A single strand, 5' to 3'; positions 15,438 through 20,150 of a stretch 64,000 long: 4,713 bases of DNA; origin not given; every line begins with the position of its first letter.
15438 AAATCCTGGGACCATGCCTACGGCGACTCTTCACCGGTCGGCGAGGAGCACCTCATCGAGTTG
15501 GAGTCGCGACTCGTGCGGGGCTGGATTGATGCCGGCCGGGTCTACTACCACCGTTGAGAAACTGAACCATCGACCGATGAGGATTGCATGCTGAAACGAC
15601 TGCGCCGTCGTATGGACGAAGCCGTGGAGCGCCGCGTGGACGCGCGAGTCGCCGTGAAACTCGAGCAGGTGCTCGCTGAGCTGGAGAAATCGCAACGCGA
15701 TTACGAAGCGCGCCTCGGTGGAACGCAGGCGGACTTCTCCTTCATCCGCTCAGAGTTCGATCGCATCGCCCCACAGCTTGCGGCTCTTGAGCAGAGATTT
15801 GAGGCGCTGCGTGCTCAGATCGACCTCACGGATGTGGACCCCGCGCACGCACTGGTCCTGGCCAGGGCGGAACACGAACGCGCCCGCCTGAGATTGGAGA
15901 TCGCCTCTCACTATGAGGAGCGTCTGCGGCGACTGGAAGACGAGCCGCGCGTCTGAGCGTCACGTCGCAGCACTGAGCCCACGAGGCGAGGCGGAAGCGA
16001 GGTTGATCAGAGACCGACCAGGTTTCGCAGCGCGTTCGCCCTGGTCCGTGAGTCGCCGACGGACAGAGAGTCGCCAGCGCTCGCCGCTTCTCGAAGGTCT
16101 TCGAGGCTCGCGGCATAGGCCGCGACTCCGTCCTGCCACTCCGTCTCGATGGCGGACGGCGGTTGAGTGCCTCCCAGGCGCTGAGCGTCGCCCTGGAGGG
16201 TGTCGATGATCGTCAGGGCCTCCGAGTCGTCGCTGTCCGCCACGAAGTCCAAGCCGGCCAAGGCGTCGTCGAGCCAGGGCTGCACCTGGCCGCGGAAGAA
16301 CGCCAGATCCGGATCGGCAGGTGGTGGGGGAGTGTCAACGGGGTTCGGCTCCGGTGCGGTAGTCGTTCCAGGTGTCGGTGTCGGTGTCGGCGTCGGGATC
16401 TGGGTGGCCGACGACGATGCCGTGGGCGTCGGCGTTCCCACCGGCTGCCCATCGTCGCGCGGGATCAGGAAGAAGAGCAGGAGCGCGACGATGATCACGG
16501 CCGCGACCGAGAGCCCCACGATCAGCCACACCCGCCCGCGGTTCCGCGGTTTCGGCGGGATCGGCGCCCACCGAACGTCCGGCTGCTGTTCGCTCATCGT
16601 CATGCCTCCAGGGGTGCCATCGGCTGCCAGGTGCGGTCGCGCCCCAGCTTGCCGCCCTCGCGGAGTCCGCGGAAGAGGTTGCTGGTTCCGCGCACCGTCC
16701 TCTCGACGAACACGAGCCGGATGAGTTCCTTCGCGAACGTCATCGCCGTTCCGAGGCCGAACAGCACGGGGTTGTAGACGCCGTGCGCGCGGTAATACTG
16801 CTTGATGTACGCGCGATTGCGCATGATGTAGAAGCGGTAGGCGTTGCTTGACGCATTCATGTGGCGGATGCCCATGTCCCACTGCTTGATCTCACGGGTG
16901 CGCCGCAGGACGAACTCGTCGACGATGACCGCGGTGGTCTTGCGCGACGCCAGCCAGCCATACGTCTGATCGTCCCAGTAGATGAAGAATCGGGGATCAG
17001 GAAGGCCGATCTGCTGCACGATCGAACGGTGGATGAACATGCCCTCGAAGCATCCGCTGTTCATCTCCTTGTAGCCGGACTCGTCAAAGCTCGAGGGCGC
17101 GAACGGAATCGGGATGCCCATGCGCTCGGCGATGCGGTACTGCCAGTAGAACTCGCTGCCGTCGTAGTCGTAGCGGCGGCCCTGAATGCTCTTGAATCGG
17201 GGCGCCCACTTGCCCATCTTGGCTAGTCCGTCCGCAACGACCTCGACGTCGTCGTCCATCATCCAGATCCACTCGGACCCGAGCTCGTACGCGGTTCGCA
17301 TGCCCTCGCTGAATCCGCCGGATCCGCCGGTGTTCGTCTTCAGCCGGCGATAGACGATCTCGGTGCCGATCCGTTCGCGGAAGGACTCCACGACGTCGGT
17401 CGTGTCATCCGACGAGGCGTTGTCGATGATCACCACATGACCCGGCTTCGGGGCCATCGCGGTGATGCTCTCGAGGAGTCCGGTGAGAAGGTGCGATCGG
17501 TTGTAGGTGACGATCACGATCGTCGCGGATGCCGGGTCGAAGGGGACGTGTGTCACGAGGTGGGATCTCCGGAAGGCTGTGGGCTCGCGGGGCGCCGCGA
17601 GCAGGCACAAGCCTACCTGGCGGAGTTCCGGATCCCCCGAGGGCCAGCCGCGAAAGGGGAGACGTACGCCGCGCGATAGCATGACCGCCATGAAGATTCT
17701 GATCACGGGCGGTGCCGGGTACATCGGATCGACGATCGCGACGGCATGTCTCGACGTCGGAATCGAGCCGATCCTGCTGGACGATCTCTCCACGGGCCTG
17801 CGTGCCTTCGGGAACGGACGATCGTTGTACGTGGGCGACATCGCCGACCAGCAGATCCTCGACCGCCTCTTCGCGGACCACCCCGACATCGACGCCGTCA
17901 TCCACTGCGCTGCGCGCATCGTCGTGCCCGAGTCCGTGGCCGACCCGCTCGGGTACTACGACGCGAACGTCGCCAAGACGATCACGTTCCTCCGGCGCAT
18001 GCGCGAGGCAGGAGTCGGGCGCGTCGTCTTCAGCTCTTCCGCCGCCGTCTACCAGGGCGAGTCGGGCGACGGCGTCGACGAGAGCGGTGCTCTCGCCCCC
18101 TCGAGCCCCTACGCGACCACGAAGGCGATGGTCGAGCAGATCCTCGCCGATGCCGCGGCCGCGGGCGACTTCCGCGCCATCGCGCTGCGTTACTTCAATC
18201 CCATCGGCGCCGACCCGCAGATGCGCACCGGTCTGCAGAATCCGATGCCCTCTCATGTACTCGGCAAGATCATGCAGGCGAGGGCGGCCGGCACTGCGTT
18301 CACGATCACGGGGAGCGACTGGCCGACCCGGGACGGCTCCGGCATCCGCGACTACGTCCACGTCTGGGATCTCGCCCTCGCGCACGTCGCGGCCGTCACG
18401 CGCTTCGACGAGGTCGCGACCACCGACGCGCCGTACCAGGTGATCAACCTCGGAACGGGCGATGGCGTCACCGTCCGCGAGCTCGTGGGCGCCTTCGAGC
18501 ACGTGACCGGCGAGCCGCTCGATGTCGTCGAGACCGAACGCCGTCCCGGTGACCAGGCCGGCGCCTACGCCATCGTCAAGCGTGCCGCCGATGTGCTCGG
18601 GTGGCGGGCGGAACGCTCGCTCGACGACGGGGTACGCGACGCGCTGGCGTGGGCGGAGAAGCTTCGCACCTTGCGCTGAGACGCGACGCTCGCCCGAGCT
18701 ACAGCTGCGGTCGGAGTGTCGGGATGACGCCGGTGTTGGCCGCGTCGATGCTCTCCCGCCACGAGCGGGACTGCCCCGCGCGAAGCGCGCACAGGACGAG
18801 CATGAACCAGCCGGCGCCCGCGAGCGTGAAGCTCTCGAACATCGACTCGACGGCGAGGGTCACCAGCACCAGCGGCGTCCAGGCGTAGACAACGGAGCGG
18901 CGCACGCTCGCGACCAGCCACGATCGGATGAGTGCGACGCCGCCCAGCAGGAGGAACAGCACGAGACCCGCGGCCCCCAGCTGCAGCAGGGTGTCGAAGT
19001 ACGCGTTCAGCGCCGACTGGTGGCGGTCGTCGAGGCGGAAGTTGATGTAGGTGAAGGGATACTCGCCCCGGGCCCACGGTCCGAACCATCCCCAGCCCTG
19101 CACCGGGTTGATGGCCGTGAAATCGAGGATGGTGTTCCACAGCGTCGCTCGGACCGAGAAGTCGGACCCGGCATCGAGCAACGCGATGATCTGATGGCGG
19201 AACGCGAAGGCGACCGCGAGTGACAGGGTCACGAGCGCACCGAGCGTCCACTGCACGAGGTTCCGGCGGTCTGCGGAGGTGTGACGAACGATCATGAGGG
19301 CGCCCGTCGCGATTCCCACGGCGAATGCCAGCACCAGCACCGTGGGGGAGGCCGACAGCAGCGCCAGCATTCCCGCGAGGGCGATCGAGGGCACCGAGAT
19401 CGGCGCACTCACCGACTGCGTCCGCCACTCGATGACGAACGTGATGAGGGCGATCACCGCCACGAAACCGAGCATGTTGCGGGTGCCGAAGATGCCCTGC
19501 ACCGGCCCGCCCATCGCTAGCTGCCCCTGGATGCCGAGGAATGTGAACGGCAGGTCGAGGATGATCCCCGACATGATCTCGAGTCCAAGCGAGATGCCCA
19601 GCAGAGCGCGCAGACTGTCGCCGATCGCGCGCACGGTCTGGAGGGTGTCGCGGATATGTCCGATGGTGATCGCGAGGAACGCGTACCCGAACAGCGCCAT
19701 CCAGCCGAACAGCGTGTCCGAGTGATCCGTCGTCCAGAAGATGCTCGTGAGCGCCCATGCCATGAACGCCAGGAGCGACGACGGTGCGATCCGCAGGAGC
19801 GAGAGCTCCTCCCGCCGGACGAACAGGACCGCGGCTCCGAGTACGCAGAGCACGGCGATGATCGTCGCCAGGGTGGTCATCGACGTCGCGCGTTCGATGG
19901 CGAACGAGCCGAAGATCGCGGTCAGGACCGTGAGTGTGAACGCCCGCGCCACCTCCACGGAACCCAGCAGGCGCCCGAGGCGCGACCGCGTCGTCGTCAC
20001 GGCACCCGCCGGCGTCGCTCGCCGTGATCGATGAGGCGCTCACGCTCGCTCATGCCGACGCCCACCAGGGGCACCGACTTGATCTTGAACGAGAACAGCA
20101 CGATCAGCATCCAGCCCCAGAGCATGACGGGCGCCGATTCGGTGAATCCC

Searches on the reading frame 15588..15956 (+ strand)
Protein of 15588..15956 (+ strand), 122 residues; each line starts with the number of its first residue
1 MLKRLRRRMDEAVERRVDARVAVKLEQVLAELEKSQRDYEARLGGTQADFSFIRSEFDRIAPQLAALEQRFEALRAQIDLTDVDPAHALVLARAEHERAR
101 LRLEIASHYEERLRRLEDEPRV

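Call 10: search_protein_families(library=pfam, proteins=[window:15588-15956:+], max_evalue=0.001)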
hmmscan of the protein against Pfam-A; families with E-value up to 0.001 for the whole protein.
window:15588-15956:+ (122 aa): 2 families
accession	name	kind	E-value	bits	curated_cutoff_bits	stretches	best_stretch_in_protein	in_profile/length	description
PF04899.17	MbeD_MobD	-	0.00073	20.1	21.6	0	27-79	7-59/70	MbeD/MobD like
PF12795.12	MscS_porin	-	0.00074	19.6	34.4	1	16-106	74-159/238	Mechanosensitive ion channel porin domain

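Call 13: search_protein_families(library=ncbifam, proteins=[window:15588-15956:+], max_evalue=0.001)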
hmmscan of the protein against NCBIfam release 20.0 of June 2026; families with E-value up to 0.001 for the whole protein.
window:15588-15956:+ (122 aa): 0 families

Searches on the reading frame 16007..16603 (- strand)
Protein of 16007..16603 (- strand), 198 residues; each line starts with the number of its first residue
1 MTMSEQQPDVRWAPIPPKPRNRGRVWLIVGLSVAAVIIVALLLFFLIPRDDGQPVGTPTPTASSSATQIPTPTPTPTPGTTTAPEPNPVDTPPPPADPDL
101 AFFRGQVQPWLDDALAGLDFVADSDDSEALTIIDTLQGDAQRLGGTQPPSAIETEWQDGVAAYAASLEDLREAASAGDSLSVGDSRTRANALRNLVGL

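Call 76: search_protein_families(library=pfam, proteins=[window:16007-16603:-], max_evalue=1)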
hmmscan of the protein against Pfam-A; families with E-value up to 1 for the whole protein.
window:16007-16603:- (198 aa): 2 families
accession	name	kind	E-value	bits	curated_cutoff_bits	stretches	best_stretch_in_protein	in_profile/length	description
PF11992.13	TgpA_N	-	0.0061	16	30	1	17-66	152-199/333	TgpA N-terminal domain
PF21827.1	New_glue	-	0.038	14.2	31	1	35-82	5-52/94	New glue protein family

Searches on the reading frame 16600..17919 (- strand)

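Call 11: search_protein_families(library=pfam, proteins=[window:16600-17919:-], max_evalue=0.001)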
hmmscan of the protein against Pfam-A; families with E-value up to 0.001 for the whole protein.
window:16600-17919:- (439 aa): 2 families
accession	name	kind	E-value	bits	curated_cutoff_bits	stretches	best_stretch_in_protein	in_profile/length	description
PF00535.33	Glycos_transf_2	-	5e-19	69.3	23.3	1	133-272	1-135/168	Glycosyl transferase family 2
PF13641.12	Glyco_tranf_2_3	-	2.8e-09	37.8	27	1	132-355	3-225/230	Glycosyltransferase like family 2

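Call 13: search_protein_families(library=ncbifam, proteins=[window:16600-17919:-], max_evalue=0.001)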
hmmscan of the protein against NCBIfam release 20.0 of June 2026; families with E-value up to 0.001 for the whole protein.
window:16600-17919:- (439 aa): 8 families
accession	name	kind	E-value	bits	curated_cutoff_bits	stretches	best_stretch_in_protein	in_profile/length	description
NF050113.1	gal_furan_GlfT1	equivalog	7.5e-21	74.7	330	1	134-373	3-243/290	galactofuranosyltransferase GlfT1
NF038302.1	EPS_HpsE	equivalog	4.6e-08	32.4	300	1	133-228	4-100/307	hormogonium polysaccharide biosynthesis glycosyltransferase HpsE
NF041875.1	EPS_EpsD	equivalog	5.1e-07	29.4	370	1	134-234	3-99/325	exopolysaccharide biosynthesis glycosyltransferase EpsD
TIGR01556.1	rhamnosyltran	subfamily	8.1e-07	28.5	200.55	1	137-372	1-235/281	rhamnosyltransferase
NF050050.1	ProtGlycPglI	equivalog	9.7e-07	28.4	500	1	133-234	5-103/306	GalNAc(5)-diNAcBac-PP-undecaprenol beta-1,3-glucosyltransferase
TIGR03965.1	mycofact_glyco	equivalog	4.2e-06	25.9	280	1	128-232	72-172/467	mycofactocin biosynthesis glycosyltransferase MftF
TIGR03937.1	PgaC_IcaA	equivalog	0.00027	20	422.3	1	131-224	46-135/407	poly-beta-1,6-N-acetyl-D-glucosamine synthase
NF007482.0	PRK10073.1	equivalog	0.00078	18.5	423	0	133-210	9-84/334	glycosyltransferase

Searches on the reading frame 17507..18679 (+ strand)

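Call 11: search_protein_families(library=pfam, proteins=[window:17507-18679:+], max_evalue=0.001)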
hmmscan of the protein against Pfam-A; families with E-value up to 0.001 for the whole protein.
window:17507-18679:+ (390 aa): 7 families
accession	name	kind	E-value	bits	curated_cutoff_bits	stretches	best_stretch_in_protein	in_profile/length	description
PF01370.27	Epimerase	-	5.8e-49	167.1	20.9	1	64-305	1-233/240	NAD dependent epimerase/dehydratase family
PF16363.11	GDP_Man_Dehyd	-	7.8e-37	127.9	27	1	65-378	1-331/332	GDP-mannose 4,6 dehydratase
PF01073.25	3Beta_HSD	-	7.3e-11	42.1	22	1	65-228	1-177/280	3-beta hydroxysteroid dehydrogenase/isomerase family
PF04321.23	RmlD_sub_bind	-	2.4e-10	40.4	27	1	62-216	1-139/287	RmlD substrate binding domain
PF02719.21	Polysacc_synt_2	-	1.5e-08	34.7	20.2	1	64-231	1-170/293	Polysaccharide biosynthesis protein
PF13460.12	NAD_binding_10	-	2.3e-05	24.8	27.2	1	68-214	1-132/184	NAD(P)H-binding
PF07993.18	NAD_binding_4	-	2.8e-05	23.8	20.1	1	127-228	88-203/258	Male sterility protein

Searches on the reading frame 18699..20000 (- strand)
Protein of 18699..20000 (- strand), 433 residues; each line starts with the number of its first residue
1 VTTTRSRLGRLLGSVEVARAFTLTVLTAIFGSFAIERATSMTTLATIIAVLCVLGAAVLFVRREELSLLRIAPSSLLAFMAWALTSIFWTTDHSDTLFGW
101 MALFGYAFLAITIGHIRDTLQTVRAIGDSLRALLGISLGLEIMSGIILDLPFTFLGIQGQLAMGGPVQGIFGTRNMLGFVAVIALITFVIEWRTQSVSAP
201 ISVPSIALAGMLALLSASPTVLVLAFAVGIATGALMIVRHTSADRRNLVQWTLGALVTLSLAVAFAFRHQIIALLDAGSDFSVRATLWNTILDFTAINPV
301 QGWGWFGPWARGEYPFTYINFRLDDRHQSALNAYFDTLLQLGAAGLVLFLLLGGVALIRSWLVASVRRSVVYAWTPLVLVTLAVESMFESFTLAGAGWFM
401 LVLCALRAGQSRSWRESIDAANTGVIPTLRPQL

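Call 11: search_protein_families(library=pfam, proteins=[window:18699-20000:-], max_evalue=0.001)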
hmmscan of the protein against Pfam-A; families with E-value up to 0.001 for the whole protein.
window:18699-20000:- (433 aa): 1 family
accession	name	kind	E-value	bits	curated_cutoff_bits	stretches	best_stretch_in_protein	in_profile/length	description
PF04932.20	Wzy_C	-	2e-05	24.8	31.7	1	206-350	3-149/149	O-Antigen ligase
